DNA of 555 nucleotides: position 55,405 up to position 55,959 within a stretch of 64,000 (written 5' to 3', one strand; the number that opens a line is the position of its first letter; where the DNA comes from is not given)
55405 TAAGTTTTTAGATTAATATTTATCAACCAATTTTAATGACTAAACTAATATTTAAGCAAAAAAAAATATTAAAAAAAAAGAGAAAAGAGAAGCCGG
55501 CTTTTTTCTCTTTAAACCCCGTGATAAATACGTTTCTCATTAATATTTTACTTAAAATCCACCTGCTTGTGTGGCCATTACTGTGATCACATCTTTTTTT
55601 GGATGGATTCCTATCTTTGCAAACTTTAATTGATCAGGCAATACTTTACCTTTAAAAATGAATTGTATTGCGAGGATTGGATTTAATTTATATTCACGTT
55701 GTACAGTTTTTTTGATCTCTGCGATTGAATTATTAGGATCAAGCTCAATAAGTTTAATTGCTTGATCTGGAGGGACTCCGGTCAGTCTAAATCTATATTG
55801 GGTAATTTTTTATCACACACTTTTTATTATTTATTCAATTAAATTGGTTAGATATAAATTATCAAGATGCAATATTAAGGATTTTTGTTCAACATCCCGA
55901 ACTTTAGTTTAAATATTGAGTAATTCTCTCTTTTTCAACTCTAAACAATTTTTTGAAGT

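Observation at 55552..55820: Unannotated ubiquitin-like gene ending in GG-F, with no canonical start codon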

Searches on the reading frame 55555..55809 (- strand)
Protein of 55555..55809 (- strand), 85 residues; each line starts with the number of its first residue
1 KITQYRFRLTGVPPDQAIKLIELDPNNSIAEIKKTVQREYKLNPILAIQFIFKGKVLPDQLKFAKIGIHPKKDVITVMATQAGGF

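Call 4: search_protein_families(library=pfam, proteins=[window:55555-55809:-], max_evalue=10)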
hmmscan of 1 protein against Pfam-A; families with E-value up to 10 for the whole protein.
seq(85 aa): 3 families
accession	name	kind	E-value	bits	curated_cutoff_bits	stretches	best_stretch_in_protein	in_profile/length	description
PF00240.29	ubiquitin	-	3.5e-09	36.7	25.4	1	18-81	11-71/72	Ubiquitin family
PF11976.14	Rad60-SLD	-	0.02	15.2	23.8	1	21-78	15-71/72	Ubiquitin-2 like Rad60 SUMO-like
PF23900.1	PRS2_N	-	0.073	13.2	27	0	13-31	56-74/79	PRS2 N-terminal domain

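Call 5: search_solved_structures(query=window:55555-55809:-, max_evalue=10, show_alignments=3)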
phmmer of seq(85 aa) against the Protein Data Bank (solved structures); distinct sequences matched with E-value up to 10: 82 (the best 60 are shown).
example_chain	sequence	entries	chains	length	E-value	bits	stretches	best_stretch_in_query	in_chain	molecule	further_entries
5h07_A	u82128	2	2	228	3.3e-05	27.6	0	21-74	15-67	Polyubiquitin-C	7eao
2lxc_A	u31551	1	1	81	7.2e-05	26.5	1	22-79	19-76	Ubiquitin-like protein MDY2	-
3zdm_C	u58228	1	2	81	7.5e-05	26.5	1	22-79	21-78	UBIQUITIN-LIKE PROTEIN MDY2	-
4asw_C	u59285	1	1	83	7.6e-05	26.4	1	22-79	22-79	UBIQUITIN-LIKE PROTEIN MDY2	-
2lxa_A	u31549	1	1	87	8.9e-05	26.2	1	22-79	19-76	Ubiquitin-like protein MDY2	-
4goc_A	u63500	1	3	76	9.8e-05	26.1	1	22-78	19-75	Golgi to ER traffic protein 5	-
4a20_A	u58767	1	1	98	0.00012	25.8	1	22-79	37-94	UBIQUITIN-LIKE PROTEIN MDY2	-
9ns5_C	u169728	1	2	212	0.00042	24.1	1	22-79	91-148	Ubiquitin-like protein MDY2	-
8pf0_A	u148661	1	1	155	0.0055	20.5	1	21-84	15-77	Affilin variant Af1 (77405)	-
2w9n_A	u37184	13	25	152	0.0068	20.2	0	21-76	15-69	UBIQUITIN | Polyubiquitin-C | Polyubiquitin-B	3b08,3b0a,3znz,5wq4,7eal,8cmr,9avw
2zvn_A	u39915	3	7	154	0.0071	20.2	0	21-76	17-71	UBC protein | Ubiquitin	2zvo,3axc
2klc_A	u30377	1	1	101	0.0071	20.2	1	23-81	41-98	Ubiquilin-1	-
7tv4_C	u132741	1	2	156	0.0075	20.1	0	21-76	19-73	Polyubiquitin-C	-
4ksl_D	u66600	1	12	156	0.0075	20.1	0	21-76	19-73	Polyubiquitin-C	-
4zqs_A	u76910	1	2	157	0.0077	20.1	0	21-76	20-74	ubiquitin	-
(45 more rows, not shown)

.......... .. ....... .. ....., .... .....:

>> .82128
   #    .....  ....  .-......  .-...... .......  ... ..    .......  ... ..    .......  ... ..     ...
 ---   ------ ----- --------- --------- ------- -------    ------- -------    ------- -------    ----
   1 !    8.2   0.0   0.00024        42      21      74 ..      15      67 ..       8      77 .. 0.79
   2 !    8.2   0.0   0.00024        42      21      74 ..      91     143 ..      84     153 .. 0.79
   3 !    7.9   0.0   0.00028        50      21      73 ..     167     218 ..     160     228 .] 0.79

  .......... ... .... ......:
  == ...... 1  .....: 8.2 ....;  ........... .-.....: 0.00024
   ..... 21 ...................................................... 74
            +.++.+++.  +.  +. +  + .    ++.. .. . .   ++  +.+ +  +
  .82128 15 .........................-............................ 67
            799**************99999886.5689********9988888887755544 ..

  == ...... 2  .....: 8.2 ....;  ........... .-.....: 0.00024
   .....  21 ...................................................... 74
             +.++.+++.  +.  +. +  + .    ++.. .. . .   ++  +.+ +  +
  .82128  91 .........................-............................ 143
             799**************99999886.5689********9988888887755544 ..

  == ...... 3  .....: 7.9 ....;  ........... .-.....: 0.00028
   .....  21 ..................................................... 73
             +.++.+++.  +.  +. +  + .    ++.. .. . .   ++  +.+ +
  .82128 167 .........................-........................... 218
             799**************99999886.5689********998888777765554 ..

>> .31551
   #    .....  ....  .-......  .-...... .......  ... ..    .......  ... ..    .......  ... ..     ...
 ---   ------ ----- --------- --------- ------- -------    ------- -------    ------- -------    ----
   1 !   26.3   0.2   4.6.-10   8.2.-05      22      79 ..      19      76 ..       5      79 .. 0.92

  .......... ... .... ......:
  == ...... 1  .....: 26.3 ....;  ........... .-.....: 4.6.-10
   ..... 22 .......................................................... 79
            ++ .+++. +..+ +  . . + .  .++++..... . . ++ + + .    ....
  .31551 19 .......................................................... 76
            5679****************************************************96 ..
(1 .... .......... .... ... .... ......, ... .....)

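Call 7: find_homologous_proteins(query=window:55555-55809:-, max_evalue=0.001)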
Query seq(85 aa) (85 aa): 187 proteins with E <= 0.001 among 187 candidates; the best 120 are listed.
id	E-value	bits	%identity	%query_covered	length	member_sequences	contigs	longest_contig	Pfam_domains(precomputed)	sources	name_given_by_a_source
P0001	2.8e-46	173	98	99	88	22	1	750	PF00240.30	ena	-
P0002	3.1e-45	169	95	100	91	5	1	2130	PF00240.30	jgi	jgi:hypothetical protein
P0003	5.1e-45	169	92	100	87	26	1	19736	PF00240.30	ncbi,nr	ncbi:MAG: hypothetical protein GF383_06915 [Candidatus Lokiarchaeota archaeon]|nr:hypothetical prote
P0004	6.1e-45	168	98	96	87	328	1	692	PF00240.30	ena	-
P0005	1.0e-44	168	96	98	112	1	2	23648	PF00240.30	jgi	jgi:hypothetical protein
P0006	1.2e-44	168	98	96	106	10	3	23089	PF00240.30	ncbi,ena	-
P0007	9.8e-44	165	94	98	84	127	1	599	PF00240.30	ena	-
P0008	2.3e-43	163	93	99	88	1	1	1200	PF00240.30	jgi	jgi:hypothetical protein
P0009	3.9e-42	160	90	98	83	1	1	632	PF00240.30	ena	-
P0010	4.1e-42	159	88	99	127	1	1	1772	PF00240.30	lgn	-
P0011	5.2e-42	159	95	94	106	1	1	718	PF00240.30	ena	-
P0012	5.2e-42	159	88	98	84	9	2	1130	PF00240.30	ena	-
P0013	3.1e-41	157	94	94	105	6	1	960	PF00240.30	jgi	jgi:hypothetical protein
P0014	3.9e-41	156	85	99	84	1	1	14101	PF00240.30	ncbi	-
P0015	8.0e-41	155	83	98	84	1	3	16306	PF00240.30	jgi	jgi:hypothetical protein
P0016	1.4e-40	155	86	99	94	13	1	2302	PF00240.30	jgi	-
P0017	1.8e-40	154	86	100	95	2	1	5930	PF00240.30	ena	-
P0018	1.8e-40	154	81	99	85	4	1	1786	PF00240.30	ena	-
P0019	1.9e-40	154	86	99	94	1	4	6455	PF00240.30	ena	-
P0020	1.9e-40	154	86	98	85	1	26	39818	PF00240.30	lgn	-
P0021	2.4e-40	154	85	99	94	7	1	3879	PF00240.30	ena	-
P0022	2.6e-40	154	88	95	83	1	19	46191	PF00240.30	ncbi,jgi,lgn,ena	jgi:hypothetical protein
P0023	3.1e-40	154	84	98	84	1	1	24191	PF00240.30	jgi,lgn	jgi:hypothetical protein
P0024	4.8e-40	153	86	98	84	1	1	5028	PF00240.30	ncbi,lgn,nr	ncbi:MAG: hypothetical protein BAJALOKI1v1_2280004 [Promethearchaeota archaeon]|nr:MAG: hypothetical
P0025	7.4e-40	152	85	96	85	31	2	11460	PF00240.30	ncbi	-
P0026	9.6e-40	152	83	99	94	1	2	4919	PF00240.30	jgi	jgi:hypothetical protein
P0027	1.1e-39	152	86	98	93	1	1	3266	PF00240.30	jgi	-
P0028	1.2e-39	152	83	98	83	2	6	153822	PF00240.30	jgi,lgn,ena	jgi:hypothetical protein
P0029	1.2e-39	152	84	99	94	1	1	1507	PF00240.30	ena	-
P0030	1.3e-39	151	83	98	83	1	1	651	PF00240.30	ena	-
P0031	1.7e-39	151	85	98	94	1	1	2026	PF00240.30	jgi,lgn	-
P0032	1.8e-39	151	84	99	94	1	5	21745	PF00240.30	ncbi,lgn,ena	-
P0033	1.9e-39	151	88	94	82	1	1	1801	PF00240.30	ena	-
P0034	1.9e-39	151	84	98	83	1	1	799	PF00240.30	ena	-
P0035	2.0e-39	151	85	98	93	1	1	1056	PF00240.30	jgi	-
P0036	2.1e-39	151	86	98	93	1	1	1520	PF00240.30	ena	-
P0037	3.5e-39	150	81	99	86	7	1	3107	PF00240.30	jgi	jgi:hypothetical protein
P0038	3.7e-39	150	97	88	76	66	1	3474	PF00240.30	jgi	jgi:hypothetical protein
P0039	3.8e-39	150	82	99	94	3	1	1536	PF00240.30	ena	-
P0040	4.2e-39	150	84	98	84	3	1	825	PF00240.30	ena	-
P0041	4.9e-39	150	83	98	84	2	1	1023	PF00240.30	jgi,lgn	jgi:hypothetical protein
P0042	5.6e-39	149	84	96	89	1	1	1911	PF00240.30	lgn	-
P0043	5.8e-39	149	83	99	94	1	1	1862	PF00240.30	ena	-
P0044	1.0e-38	149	81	95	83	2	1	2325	PF00240.30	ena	-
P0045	1.1e-38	149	84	98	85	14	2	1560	PF00240.30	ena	-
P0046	1.2e-38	148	83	98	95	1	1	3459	PF00240.30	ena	-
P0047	1.3e-38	148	82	99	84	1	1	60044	PF00240.30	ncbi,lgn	ncbi:MAG: ubiquitin-like protein [Promethearchaeota archaeon]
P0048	1.7e-38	148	81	98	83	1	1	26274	PF00240.30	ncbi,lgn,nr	ncbi:MAG: hypothetical protein EU541_01755 [Promethearchaeota archaeon]|nr:MAG: hypothetical protein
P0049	1.9e-38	148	81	98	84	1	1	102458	PF00240.30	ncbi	ncbi:MAG: hypothetical protein Kow0069_19780 [Promethearchaeota archaeon]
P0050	3.2e-38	147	91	89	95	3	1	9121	PF00240.30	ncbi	ncbi:MAG: ubiquitin-like protein [Promethearchaeota archaeon]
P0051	3.4e-38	147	81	98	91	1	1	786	PF00240.30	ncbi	-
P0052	4.6e-38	147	83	98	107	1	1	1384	PF00240.30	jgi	jgi:hypothetical protein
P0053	4.8e-38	147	82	98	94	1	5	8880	PF00240.30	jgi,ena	-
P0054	5.0e-38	146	80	98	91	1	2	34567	PF00240.30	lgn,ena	-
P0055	5.2e-38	146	80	98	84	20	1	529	PF00240.30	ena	-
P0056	6.1e-38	146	76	99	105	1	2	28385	PF00240.30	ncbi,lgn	ncbi:MAG: ubiquitin-like protein [Candidatus Lokiarchaeota archaeon]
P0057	6.6e-38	146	83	95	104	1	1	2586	PF00240.30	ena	-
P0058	6.8e-38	146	82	98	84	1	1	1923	PF00240.30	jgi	-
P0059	7.0e-38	146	93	87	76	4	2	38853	PF00240.30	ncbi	-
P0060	7.0e-38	146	78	98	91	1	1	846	PF00240.30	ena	-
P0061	7.6e-38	146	80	98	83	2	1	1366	PF00240.30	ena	-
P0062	7.9e-38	146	81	99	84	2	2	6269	PF00240.30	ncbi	ncbi:MAG: ubiquitin-like protein [Promethearchaeota archaeon]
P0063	8.0e-38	146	82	98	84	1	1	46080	PF00240.30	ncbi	-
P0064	9.2e-38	146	81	98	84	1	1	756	PF00240.30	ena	-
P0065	1.1e-37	145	83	98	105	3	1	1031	PF00240.30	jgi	jgi:hypothetical protein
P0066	1.1e-37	145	77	98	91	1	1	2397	PF00240.30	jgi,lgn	jgi:hypothetical protein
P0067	1.2e-37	145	81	99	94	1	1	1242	PF00240.30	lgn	-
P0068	1.3e-37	145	78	98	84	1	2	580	PF00240.30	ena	-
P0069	2.4e-37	144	76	98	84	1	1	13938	PF00240.30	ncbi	-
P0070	2.8e-37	144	78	98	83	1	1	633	PF00240.30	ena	-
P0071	3.3e-37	144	78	98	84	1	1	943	PF00240.30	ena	-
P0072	3.5e-37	144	95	87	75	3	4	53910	PF00240.30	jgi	-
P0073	4.4e-37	143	77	98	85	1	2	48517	PF00240.30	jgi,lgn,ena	-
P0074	4.5e-37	143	79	99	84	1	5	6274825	PF00240.30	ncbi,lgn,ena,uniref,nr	ncbi:hypothetical protein NEF87_002374 [Candidatus Lokiarchaeum ossiferum]|uniref:Ubiquitin-like dom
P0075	5.2e-37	143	77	98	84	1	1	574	PF00240.30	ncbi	-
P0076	8.0e-37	143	77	98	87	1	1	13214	PF00240.30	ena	-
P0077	1.2e-36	142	75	98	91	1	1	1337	PF00240.30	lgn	-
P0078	1.2e-36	142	78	98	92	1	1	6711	PF00240.30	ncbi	-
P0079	1.3e-36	142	82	98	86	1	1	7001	PF00240.30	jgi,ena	-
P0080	1.9e-36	141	75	98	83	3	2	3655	PF00240.30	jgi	jgi:hypothetical protein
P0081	2.0e-36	141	79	99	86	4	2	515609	PF00240.30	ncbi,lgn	-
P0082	2.3e-36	141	80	98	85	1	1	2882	PF00240.30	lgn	-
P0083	1.2e-35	139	82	93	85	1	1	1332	PF00240.30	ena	-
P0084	1.2e-35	139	83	91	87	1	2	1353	PF00240.30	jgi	jgi:hypothetical protein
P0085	3.5e-35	137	81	94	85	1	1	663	PF00240.30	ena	-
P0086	3.5e-35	137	80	94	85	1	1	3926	PF00240.30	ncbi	-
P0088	3.9e-35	137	78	98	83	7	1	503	PF00240.30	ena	-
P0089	5.9e-35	137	73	98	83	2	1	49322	PF00240.30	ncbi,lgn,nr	ncbi:MAG: hypothetical protein JW891_17715 [Candidatus Lokiarchaeota archaeon]|nr:hypothetical prote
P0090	6.8e-35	136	76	98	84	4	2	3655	PF00240.30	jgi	jgi:hypothetical protein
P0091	8.6e-35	136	73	98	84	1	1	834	PF00240.30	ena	-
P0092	9.0e-35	136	73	98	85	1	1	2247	PF00240.30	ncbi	-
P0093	1.1e-34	136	76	98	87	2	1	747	PF00240.30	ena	-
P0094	1.2e-34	136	80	93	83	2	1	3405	PF00240.30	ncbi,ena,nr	ncbi:MAG: hypothetical protein E4G98_02660 [Promethearchaeota archaeon]|nr:MAG: hypothetical protein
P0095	1.3e-34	136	80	93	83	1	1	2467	PF00240.30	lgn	-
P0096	1.4e-34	135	83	94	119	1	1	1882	PF00240.30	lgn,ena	-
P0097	1.7e-34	135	80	95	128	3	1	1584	PF00240.30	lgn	-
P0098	1.9e-34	135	93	84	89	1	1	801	PF00240.30,PF13414.13,PF00515.35,PF07719.24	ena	-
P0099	2.1e-34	135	78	94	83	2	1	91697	PF00240.30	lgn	-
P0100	3.1e-34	134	85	87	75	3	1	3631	PF00240.30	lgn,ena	-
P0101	5.5e-34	134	73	98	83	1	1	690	PF00240.30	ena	-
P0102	6.2e-34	133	77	93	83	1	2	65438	PF00240.30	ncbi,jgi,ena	ncbi:MAG: ubiquitin-like protein [Promethearchaeota archaeon]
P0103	6.7e-34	133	78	96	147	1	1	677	PF00240.30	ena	-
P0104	6.9e-34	133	77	95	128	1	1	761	PF00240.30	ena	-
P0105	6.9e-34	133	76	98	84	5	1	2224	PF00240.30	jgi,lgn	jgi:hypothetical protein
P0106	8.8e-34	133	77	95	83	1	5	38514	PF00240.30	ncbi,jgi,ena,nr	ncbi:MAG: hypothetical protein DRO88_03020 [Promethearchaeia archaeon]|nr:MAG: hypothetical protein 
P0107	9.1e-34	133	77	96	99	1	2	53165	PF00240.30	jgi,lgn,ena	-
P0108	1.3e-33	132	76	98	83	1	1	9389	PF00240.30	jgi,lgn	jgi:hypothetical protein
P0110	2.0e-33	132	92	86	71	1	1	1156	PF00240.30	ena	-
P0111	2.0e-33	132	78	94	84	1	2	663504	PF00240.30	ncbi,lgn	ncbi:MAG: ubiquitin-like domain-containing protein [Promethearchaeota archaeon]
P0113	2.4e-33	132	75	94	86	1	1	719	PF00240.30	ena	-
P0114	2.5e-33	132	73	96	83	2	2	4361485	PF00240.30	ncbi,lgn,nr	ncbi:MAG: hypothetical protein K9W44_04375 [Candidatus Lokiarchaeota archaeon]|nr:hypothetical prote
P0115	3.2e-33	131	76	93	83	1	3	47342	PF00240.30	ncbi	-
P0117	3.8e-33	131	76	98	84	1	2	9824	PF00240.30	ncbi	ncbi:MAG: ubiquitin-like protein [Promethearchaeota archaeon]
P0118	5.4e-33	130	78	94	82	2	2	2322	PF00240.30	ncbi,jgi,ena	-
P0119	8.4e-33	130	81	93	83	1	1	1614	PF00240.30,PF11976.15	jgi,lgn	-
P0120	1.6e-32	129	75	93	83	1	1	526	PF00240.30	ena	-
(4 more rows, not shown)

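Call 11: find_encoding_contigs(protein=P0003, flank=8000, max_places=3)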
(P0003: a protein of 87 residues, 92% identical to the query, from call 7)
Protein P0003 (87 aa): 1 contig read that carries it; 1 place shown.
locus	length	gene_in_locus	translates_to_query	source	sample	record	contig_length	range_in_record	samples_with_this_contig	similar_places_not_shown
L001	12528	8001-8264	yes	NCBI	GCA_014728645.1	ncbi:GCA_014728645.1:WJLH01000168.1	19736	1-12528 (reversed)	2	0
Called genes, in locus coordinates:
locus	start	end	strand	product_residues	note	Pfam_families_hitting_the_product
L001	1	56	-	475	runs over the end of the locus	PF01548:DEDD_Tnp_IS110, PF02371:Transposase_20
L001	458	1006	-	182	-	PF25087:GMPPB_C (faint), PF00132:Hexapep (weak), PF25084:LbH_EIF2B (weak), PF00132:Hexapep (weak)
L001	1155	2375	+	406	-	PF05889:SepSecS, PF00266:Aminotran_5, PF00282:Pyridoxal_deC (weak)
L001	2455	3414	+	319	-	PF02445:NadA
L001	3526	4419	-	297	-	-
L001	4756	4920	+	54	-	PF02445:NadA (weak)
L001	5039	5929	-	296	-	-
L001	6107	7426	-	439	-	-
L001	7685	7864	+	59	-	-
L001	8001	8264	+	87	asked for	PF00240:ubiquitin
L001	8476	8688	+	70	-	-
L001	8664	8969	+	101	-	PF05016:ParE_toxin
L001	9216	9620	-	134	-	PF04430:DUF498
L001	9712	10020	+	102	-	-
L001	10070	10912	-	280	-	PF00106:adh_short, PF08659:KR, PF13561:adh_short_C2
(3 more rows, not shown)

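Call 14: find_related_loci(query=window:55555-55809:-, collection=genome_contigs, flank=10000)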
Query seq(85 aa) (85 aa) in genome_contigs; peptide patterns used: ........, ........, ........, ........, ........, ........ (x = any residue, [..] = any of these).
371 stretches matched a pattern; 145 encode a relative of the query (tblastn E <= 1e-3); the best 80 are kept; 80 distinct loci.
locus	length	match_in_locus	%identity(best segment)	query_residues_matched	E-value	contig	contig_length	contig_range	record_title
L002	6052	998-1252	100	1-85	1e-52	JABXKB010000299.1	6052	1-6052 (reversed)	MAG: Promethearchaeota archaeon isolate Hel_238_bin13 contig-145_35765, whole genome shotgun sequence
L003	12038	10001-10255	100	1-85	1e-52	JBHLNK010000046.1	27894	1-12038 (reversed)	MAG: Promethearchaeota archaeon isolate DZ2S.252 DZ2S.252@4854, whole genome shotgun sequence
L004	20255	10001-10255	100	1-85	1e-52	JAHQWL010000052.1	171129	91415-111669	MAG: Promethearchaeia archaeon isolate ABR06 NODE_23_length_171129_cov_12, whole genome shotgun sequence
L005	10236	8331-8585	100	1-85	1e-52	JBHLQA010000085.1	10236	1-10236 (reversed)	MAG: Candidatus Odinarchaeota archaeon isolate H3M.118 H3M.118@11160, whole genome shotgun sequence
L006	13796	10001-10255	99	1-85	2e-52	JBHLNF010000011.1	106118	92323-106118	MAG: Promethearchaeota archaeon isolate DZ2S.179 DZ2S.179@395, whole genome shotgun sequence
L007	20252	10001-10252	100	1-84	7e-52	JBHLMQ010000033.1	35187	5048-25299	MAG: Promethearchaeota archaeon isolate DZ2M.350 DZ2M.350@3184, whole genome shotgun sequence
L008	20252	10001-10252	100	1-84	7e-52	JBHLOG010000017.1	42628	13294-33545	MAG: Promethearchaeota archaeon isolate DZ3M.289 DZ3M.289@2316, whole genome shotgun sequence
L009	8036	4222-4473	100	1-84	7e-52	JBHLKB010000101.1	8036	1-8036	MAG: Candidatus Hodarchaeota archaeon isolate DZ1B.234 DZ1B.234@35070, whole genome shotgun sequence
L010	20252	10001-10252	100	1-84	7e-52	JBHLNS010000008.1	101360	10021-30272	MAG: Promethearchaeota archaeon isolate DZ2S.372 DZ2S.372@433, whole genome shotgun sequence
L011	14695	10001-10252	100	1-84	7e-52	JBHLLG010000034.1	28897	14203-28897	MAG: Candidatus Hermodarchaeota archaeon isolate DZ1M.411 DZ1M.411@5193, whole genome shotgun sequence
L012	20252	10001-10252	100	1-84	7e-52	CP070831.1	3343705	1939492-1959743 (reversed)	MAG: Promethearchaeota archaeon isolate bin108 chromosome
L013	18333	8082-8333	100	1-84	7e-52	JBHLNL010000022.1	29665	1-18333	MAG: Promethearchaeota archaeon isolate DZ2S.275 DZ2S.275@4395, whole genome shotgun sequence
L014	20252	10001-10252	100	1-84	7e-52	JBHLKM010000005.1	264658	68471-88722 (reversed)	MAG: Candidatus Hodarchaeota archaeon isolate DZ1B.338 DZ1B.338@41, whole genome shotgun sequence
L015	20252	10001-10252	100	1-84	7e-52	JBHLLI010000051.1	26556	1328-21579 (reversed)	MAG: Candidatus Hermodarchaeota archaeon isolate DZ1M.434 DZ1M.434@5993, whole genome shotgun sequence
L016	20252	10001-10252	100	1-84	7e-52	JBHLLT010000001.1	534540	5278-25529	MAG: Promethearchaeota archaeon isolate DZ1S.179 DZ1S.179@2, whole genome shotgun sequence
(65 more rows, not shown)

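Call 28: search_protein_representatives(protein=window:55555-55806:-)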
Query: 84 residues. Proteins with E-value up to 0.001 (for the whole library): 131; up to 1e-10: 72; up to 1e-30: 6. The best 131 are listed.
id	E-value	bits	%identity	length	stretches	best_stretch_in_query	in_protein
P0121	3.0e-42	158.2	53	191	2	3-83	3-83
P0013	9.4e-42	156.6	94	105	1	1-80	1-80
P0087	1.1e-35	137.3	75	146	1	1-83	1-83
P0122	2.2e-32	126.8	70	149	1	2-83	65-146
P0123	5.3e-31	122.4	71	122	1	2-83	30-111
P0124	8.1e-31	121.9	89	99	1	2-66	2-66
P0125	1.1e-30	121.5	73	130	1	4-81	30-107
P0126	1.9e-28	114.3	72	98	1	6-83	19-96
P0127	8.1e-28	112.3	89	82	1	1-62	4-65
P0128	1.0e-27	112.0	66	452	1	3-81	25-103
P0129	6.0e-27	109.5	65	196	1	2-83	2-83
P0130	1.3e-26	108.4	61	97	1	2-83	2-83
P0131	3.0e-26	107.3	62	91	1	2-83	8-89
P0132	2.1e-25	104.6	63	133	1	4-82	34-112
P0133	5.5e-25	103.3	62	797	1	3-83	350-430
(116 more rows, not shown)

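Call 39: predict_structure(alignment_id=A1)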
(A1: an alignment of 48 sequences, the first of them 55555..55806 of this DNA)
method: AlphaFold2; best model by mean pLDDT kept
length: 84 residues; sequences in the alignment: 48
mean_pLDDT: 92.5   pTM: 0.81
mean pLDDT of the five models: 92.5, 92.1, 91.6, 91.0, 90.4
residues with pLDDT >= 90: 70; 70-90: 10; 50-70: 2; < 50: 2
segments of 3 or more residues with pLDDT < 50: none
pLDDT, mean of each block of 10 residues (from residue 1): 94 91 96 95 93 96 95 94 54
secondary structure, 60 per line:
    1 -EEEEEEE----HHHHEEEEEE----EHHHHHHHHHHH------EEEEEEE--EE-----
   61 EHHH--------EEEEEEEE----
elements in order: E2-8 H13-16 E17-22 H28-38 E45-51 E73-80
